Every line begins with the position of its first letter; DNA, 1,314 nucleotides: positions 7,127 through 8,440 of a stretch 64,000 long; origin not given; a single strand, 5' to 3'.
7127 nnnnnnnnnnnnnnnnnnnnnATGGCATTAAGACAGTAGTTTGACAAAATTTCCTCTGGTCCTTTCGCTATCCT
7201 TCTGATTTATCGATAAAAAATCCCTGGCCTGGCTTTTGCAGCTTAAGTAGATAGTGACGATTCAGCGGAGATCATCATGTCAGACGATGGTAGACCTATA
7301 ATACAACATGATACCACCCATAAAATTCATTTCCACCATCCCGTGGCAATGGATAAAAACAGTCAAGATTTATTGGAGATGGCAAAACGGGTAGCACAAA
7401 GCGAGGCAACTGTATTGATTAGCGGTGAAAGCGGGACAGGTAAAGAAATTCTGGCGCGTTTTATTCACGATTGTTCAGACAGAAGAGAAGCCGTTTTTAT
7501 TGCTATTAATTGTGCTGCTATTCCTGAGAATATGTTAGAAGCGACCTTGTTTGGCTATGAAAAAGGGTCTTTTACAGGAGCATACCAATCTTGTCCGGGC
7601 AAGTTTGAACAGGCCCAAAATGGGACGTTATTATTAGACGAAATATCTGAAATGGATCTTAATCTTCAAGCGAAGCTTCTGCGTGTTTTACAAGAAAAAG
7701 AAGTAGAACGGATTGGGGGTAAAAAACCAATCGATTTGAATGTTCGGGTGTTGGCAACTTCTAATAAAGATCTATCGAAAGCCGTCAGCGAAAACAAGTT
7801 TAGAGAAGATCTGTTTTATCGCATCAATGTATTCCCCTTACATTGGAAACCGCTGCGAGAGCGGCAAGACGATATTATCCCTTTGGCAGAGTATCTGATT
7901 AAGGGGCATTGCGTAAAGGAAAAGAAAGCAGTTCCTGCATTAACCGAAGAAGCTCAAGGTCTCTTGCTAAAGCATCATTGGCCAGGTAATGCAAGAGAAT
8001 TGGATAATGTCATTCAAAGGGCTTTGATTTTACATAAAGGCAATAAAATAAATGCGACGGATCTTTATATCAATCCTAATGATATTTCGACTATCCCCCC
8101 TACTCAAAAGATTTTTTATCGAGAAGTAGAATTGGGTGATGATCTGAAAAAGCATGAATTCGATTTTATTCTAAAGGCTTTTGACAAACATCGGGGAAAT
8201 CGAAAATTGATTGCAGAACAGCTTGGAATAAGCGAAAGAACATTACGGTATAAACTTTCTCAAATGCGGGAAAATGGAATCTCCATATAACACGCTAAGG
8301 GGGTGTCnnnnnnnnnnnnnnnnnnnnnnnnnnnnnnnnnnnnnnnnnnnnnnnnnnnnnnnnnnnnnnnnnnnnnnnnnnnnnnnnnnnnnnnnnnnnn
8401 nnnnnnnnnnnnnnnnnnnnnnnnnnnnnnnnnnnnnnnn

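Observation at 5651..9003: Tandem sigma-54 activators (FleQ-like, then a receiver-less one with GSFTGA) directly upstream of fliA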

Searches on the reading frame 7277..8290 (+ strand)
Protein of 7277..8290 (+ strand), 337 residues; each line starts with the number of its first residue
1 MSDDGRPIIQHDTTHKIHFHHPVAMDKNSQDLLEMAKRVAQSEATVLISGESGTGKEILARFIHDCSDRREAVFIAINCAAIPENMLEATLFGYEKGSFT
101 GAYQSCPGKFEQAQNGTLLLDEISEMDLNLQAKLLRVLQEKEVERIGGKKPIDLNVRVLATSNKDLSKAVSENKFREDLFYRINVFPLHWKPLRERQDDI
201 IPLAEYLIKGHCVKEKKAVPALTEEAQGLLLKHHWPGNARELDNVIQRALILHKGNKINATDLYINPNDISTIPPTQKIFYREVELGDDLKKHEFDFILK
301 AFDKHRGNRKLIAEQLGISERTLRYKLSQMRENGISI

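Call 7: search_protein_families(library=pfam, proteins=[window:7277-8290:+])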
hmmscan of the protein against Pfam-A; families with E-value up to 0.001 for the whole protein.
window:7277-8290:+ (337 aa): 12 families
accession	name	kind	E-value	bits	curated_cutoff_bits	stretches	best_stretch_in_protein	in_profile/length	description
PF00158.32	Sigma54_activat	-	2.2e-68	229.6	20.2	1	26-188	5-167/168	Sigma-54 interaction domain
PF14532.12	Sigma54_activ_2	-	1.9e-20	74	25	1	27-193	5-138/138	Sigma-54 interaction domain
PF25601.1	AAA_lid_14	-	2.8e-20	72.4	27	1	194-263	1-70/87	AAA+ ATPase lid domain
PF02954.25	HTH_8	-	5.1e-10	39.4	22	1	294-329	6-41/42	Bacterial regulatory protein, Fis family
PF07728.20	AAA_5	-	1.5e-06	28.7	22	1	46-166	2-125/139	AAA domain (dynein-related subfamily)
PF07724.20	AAA_2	-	1.5e-05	25.5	27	1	43-174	3-135/166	AAA domain (Cdc48 subfamily)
PF01078.27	Mg_chelatase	-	8.3e-05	22.5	20.3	0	101-144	93-136/207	Magnesium chelatase, subunit ChlI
PF13191.12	AAA_16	-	0.00017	22.6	32.6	1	30-82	10-63/167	AAA ATPase domain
PF13245.12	AAA_19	-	0.00032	21.3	25.1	0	39-142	7-118/134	AAA domain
PF13556.12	HTH_30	-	0.00042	20.5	27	0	299-332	5-38/59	PucR C-terminal helix-turn-helix domain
PF07726.17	AAA_3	-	0.00087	19.6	27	0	46-163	2-111/131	ATPase family associated with various cellular activities (AAA)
PF13518.12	HTH_28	-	0.0009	19.7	25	0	298-335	5-41/52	Helix-turn-helix domain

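Call 8: search_protein_families(library=ncbifam, proteins=[window:7277-8290:+], max_evalue=1e-10)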
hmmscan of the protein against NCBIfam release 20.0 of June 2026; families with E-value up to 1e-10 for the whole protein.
window:7277-8290:+ (337 aa): 25 families
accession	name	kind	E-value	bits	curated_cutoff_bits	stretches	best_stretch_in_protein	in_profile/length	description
NF050807.1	TransRegFlbDCaul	equivalog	2e-104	350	750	1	23-337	121-445/454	sigma-54-dependent transcriptional regulator FlbD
NF041552.1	TF_PrdR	equivalog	2.1e-100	336.7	795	1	18-329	265-575/577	sigma-54 dependent transcriptional regulator PrdR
TIGR02915.1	PEP_resp_reg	equivalog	1.8e-96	323.7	502.6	1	21-327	140-438/445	PEP-CTERM-box response regulator transcription factor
NF008469.0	PRK11361.1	equivalog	6.6e-94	315.2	714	1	20-329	143-453/461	acetoacetate metabolism transcriptional regulator AtoC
TIGR01817.1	nifA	equivalog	4.8e-93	312.7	528.85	1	28-272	204-447/534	nif-specific transcriptional activator NifA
NF003451.0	PRK05022.1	equivalog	7.3e-87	292.2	476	1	21-323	191-501/512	nitric oxide reductase transcriptional regulator NorR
NF049963.1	RespRegFlgRCampy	domain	2e-82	277.3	750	1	25-286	139-400/429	fla regulon two-component system response regulator FlgR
TIGR01818.1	ntrC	equivalog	1.8e-81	274.3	558.6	1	29-265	143-379/463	nitrogen regulation protein NR(I)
NF038308.1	RNA_repair_RtcR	equivalog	5.3e-81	273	650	1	26-324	186-505/530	RNA repair transcriptional activator RtcR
TIGR02329.1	propionate_PrpR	equivalog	5.2e-79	266.3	499.2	1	34-327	226-524/526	propionate catabolism operon regulatory protein PrpR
NF041906.1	V4R_TF_MobR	exception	8.3e-79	265.5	999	1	19-329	231-543/544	phenol degradation transcriptional regulator MobR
NF007689.0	PRK10365.1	equivalog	2e-76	257.6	760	1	27-328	146-440/441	sigma-54-dependent response regulator transcription factor ZraR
NF011953.0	PRK15424.1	equivalog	3.6e-76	256.9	703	1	32-329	231-533/538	propionate catabolism operon regulatory protein PrpR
NF011958.0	PRK15429.1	equivalog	8.8e-76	255.9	830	1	31-335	390-686/692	formate hydrogenlyase transcriptional activator FlhA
TIGR02974.1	phageshock_pspF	equivalog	2.1e-74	250.7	443.55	1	30-270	9-250/336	phage shock protein operon transcriptional activator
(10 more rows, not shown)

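Call 9: find_homologous_proteins(query=window:7277-8290:+, max_evalue=1e-20)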
Query window:7277-8290:+ (337 aa): 8000 proteins with E <= 1e-20 among 8000 candidates; the best 120 are listed.
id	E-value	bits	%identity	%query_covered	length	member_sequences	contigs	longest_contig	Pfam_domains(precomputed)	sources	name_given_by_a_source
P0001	4.7e-220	747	99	100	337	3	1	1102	PF00158.33,PF07724.21,PF25601.2,PF02954.26,PF14532.13,PF07728.21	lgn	-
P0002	1.3e-122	427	62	94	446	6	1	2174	PF00158.33,PF25601.2,PF02954.26,PF14532.13,PF07728.21,PF00072.31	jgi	jgi:two-component system response regulator FlrC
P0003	1.1e-121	424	61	96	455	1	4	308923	PF00158.33,PF07724.21,PF25601.2,PF02954.26,PF00493.30,PF14532.13,PF07728.21,PF00072.31,PF06490.18,PF13191.13,PF13556.13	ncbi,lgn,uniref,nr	ncbi:sigma-54 dependent transcriptional regulator [uncultured Neptuniibacter sp.]|uniref:sigma-54-de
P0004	2.4e-121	423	61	93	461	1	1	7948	PF00158.33,PF07724.21,PF25601.2,PF02954.26,PF14532.13,PF07728.21,PF00072.31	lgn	-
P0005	3.5e-121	422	62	94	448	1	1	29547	PF00158.33,PF25601.2,PF02954.26,PF14532.13,PF07728.21,PF00072.31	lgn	-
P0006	1.3e-120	421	61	94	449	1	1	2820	PF00158.33,PF07724.21,PF25601.2,PF02954.26,PF14532.13,PF07728.21,PF00072.31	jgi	jgi:two-component system response regulator FlrC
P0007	3.3e-120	419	61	96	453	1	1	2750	PF00158.33,PF07724.21,PF25601.2,PF02954.26,PF14532.13,PF07728.21,PF00072.31,PF06490.18,PF13191.13,PF13556.13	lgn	-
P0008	4.2e-120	419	64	94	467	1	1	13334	PF00158.33,PF07724.21,PF25601.2,PF02954.26,PF14532.13,PF07728.21,PF00072.31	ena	-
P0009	5.8e-120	418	61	94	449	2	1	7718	PF00158.33,PF07724.21,PF25601.2,PF02954.26,PF14532.13,PF07728.21,PF00072.31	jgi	jgi:two-component system response regulator FlrC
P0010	7.0e-120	418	62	93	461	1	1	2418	PF00158.33,PF25601.2,PF02954.26,PF14532.13,PF07728.21,PF00072.31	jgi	jgi:two-component system response regulator FlrC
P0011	8.4e-120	418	61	94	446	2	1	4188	PF00158.33,PF07724.21,PF25601.2,PF02954.26,PF14532.13,PF07728.21,PF00072.31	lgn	-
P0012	1.1e-119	418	62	93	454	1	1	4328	PF00158.33,PF07724.21,PF25601.2,PF02954.26,PF00004.36,PF14532.13,PF07728.21,PF00072.31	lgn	-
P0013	1.3e-119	417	61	98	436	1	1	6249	PF00158.33,PF25601.2,PF02954.26,PF14532.13,PF07728.21,PF00072.31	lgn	-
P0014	1.4e-119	417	61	98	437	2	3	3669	PF00158.33,PF07724.21,PF25601.2,PF02954.26,PF14532.13,PF07728.21,PF00072.31,PF13191.13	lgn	-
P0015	1.5e-119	417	62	93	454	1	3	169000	PF00158.33,PF07724.21,PF25601.2,PF02954.26,PF00004.36,PF14532.13,PF07728.21,PF00072.31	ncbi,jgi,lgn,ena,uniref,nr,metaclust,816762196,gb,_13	ncbi:hypothetical protein LCGC14_0713280 [marine sediment metagenome]|uniref:Sigma-54-dependent Fis 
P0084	3.6e-117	409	62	93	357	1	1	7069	PF00158.33,PF25601.2,PF02954.26,PF14532.13,PF07728.21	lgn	-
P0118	1.9e-116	407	60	95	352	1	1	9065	PF00158.33,PF25601.2,PF02954.26,PF14532.13,PF07728.21,PF13191.13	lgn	-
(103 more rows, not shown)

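Call 10: find_related_loci(query=window:7277-8290:+, collection=genome_contigs, flank=10000)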
Query window:7277-8290:+ (337 aa) in genome_contigs; peptide patterns used: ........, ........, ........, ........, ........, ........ (x = any residue, [..] = any of these).
599 stretches matched a pattern (row limit reached: there are more); 598 encode a relative of the query (tblastn E <= 1e-3); the best 80 are kept; 80 distinct loci.
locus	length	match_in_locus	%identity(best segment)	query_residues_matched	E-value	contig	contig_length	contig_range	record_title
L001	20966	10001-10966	60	23-337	4e-127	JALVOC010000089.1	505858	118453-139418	MAG: Chromatiales bacterium isolate A3_maxbin2_scaf2bin.437 A3_NODE_2_length_505858_cov_5.578084, whole genome shotgun s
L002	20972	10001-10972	61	22-337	2e-126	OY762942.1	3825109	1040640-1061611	MAG: uncultured Marinobacterium sp. isolate db1b8b4f-04e0-49b4-98e6-ab6172c60d6a genome assembly, chromosome: 1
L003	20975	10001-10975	59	22-337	5e-126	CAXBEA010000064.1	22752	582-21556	MAG TPA_asm: uncultured Neptunomonas sp. isolate ERR2762125_binner12_Refined_3 genome assembly, contig: ERZ3421902.1063,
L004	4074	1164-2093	62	22-337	5e-128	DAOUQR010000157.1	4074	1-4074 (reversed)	MAG TPA_asm: Pseudomonadota bacterium isolate CSMAG_131 CSMAG_131_k141_2980845_length_4074_cov_8.0000, whole genome shot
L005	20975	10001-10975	61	22-335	1e-125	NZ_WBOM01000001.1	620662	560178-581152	Nitrincola alkalilacustris strain NCAIM B.02612 Scaffold1, whole genome shotgun sequence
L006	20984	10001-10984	58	14-337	4e-125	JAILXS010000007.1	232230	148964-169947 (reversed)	MAG: Neptuniibacter sp. isolate PBSAgamm2 PBSAgamm2_contig_7, whole genome shotgun sequence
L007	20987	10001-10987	58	10-337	1e-124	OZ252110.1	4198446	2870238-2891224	MAG: Alteromonadaceae bacterium isolate 9ab9449c-ea23-4265-8007-4de3885d93fc genome assembly, chromosome: 1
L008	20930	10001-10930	59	23-337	9e-125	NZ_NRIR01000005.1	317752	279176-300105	Paraferrimonas sedimenticola strain NBRC 101628 NODE_5_length_317752_cov_245.298, whole genome shotgun sequence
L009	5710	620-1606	58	8-337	1e-124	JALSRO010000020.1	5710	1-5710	MAG: Chromatiales bacterium isolate 356-308_metabat1_scaf2bin.075 356-308_scaffold_10687_c1, whole genome shotgun sequen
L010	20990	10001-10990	56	8-337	2e-124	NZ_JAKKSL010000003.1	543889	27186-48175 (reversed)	Colwellia maritima strain MSW7 3, whole genome shotgun sequence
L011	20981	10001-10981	57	10-337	6e-124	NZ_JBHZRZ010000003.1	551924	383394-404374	Alteromonas gracilis strain HQB-172 NODE_3_length_551924_cov_121.071417, whole genome shotgun sequence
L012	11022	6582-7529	61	23-337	5e-124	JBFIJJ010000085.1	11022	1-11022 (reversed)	MAG: Methylophagaceae bacterium isolate Mix_sand11.2021.09.Z.80 k141_3329068_length_11022_cov_18.2435, whole genome shot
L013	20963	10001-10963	59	21-337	1e-123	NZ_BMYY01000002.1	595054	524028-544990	Bacterioplanes sanyensis strain KCTC 32220 sequence02, whole genome shotgun sequence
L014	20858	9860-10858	57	6-337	9e-124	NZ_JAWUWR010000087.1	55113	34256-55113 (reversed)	MAG: Thalassolituus sp. isolate HBSea_ice_MAG485 BAT.485_815523_flag=1_multi=7.0000_len=55113, whole genome shotgun sequ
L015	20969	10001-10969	58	21-337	7e-124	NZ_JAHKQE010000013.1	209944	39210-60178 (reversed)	Amphritea atlantica strain C1R06 C1R06_C1R06_contig_9, whole genome shotgun sequence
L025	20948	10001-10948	60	22-337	2e-122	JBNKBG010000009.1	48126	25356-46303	MAG: Thiohalomonadaceae bacterium isolate F2.bin.13.strict NODE_9_length_48126_cov_11.369477, whole genome shotgun seque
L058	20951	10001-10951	57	23-337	5e-118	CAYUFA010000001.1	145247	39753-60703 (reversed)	MAG TPA_asm: uncultured Ectothiorhodospiraceae bacterium isolate SRP214966_co3_135 genome assembly, contig: NODE_12_leng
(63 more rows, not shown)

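Call 22: find_encoding_contigs(protein=window:7277-8290:+, flank=10000, max_places=4)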
Protein window:7277-8290:+ (337 aa): no gene with exactly this product is on record in the collection.

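Call 24: find_encoding_contigs(protein=P0084, flank=8000, max_places=3)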
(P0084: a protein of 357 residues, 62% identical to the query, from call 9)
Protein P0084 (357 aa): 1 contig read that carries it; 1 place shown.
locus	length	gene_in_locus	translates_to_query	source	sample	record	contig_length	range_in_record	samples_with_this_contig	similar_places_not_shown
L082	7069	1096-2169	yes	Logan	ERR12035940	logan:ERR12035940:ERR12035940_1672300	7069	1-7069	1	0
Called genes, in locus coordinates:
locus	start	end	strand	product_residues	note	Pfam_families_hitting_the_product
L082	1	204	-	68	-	?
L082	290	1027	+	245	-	-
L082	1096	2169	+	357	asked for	PF00158:Sigma54_activat, PF14532:Sigma54_activ_2, PF07728:AAA_5 (weak), PF25601:AAA_lid_14, PF02954:HTH_8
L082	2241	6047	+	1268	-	PF13116:YhdP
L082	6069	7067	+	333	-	?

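Call 25: find_encoding_contigs(protein=P0118, flank=8000, max_places=3)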
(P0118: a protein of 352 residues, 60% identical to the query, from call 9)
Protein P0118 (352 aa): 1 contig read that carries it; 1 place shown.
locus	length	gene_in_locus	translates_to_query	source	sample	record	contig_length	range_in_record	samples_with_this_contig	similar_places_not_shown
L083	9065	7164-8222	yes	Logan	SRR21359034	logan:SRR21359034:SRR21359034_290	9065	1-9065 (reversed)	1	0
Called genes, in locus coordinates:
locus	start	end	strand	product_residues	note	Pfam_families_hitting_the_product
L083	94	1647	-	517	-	PF22310:NMB0315_dom_I (faint), PF19425:Csd3_N2, PF01551:Peptidase_M23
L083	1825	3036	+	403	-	PF00579:tRNA-synt_1b, PF22421:SYY_C-terminal (weak), PF01479:S4 (weak)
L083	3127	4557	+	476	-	PF00309:Sigma54_AID, PF04963:Sigma54_CBD, PF04552:Sigma54_DBD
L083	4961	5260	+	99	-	-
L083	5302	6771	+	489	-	PF06490:FleQ, PF00158:Sigma54_activat, PF14532:Sigma54_activ_2, PF07728:AAA_5, PF25601:AAA_lid_14, PF02954:HTH_8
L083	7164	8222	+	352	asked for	PF00158:Sigma54_activat, PF13191:AAA_16 (faint), PF14532:Sigma54_activ_2, PF07728:AAA_5, PF25601:AAA_lid_14, PF02954:HTH_8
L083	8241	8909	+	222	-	PF20108:DUF6498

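Call 52: search_solved_structures(query=window:7277-8290:+, max_evalue=1e-40, show_alignments=2)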
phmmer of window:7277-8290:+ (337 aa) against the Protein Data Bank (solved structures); distinct sequences matched with E-value up to 1e-40: 34.
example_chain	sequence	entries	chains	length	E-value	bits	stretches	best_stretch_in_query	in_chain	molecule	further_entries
4qhs_A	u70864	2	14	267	2e-97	329.5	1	20-262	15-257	Flagellar regulatory protein C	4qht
6lua_A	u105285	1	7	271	1.4e-96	326.8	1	20-262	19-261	Flagellar regulatory protein C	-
6luf_A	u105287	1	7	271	3.6e-96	325.4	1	20-262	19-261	Flagellar regulatory protein C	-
4l4u_A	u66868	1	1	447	8.2e-74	251.9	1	29-329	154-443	Transcriptional regulator (NtrC family)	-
1ny6_A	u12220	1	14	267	4.2e-72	246.3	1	29-263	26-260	transcriptional regulator (NtrC family)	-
4ly6_A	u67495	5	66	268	4.2e-72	246.3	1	29-263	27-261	Transcriptional regulator (NtrC family)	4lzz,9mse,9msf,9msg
1ojl_A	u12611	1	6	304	1e-71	245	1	23-328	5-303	TRANSCRIPTIONAL REGULATORY PROTEIN ZRAR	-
1ny5_A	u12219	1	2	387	1.2e-71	244.9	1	29-263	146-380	transcriptional regulator (NtrC family)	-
3m0e_A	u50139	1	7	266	2.8e-71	243.6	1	29-263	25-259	Transcriptional regulator (NtrC family)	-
9qq6_C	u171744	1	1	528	2.4e-69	237.3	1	27-329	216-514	Nif-specific regulatory protein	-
6jdi_A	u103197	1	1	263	1.4e-67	231.5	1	23-259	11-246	Nitrogen assimilation regulatory protein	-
5exp_A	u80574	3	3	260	6.2e-67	229.3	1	23-259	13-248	Transcriptional regulator FleQ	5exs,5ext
7ejw_C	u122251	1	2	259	6.6e-67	229.2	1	23-259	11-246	Transcriptional regulator FleQ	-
6j7e_A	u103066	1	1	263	6.7e-67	229.2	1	23-259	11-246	Nitrogen assimilation regulatory protein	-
5exx_A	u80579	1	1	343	1.2e-66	228.3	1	23-259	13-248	Transcriptional regulator FleQ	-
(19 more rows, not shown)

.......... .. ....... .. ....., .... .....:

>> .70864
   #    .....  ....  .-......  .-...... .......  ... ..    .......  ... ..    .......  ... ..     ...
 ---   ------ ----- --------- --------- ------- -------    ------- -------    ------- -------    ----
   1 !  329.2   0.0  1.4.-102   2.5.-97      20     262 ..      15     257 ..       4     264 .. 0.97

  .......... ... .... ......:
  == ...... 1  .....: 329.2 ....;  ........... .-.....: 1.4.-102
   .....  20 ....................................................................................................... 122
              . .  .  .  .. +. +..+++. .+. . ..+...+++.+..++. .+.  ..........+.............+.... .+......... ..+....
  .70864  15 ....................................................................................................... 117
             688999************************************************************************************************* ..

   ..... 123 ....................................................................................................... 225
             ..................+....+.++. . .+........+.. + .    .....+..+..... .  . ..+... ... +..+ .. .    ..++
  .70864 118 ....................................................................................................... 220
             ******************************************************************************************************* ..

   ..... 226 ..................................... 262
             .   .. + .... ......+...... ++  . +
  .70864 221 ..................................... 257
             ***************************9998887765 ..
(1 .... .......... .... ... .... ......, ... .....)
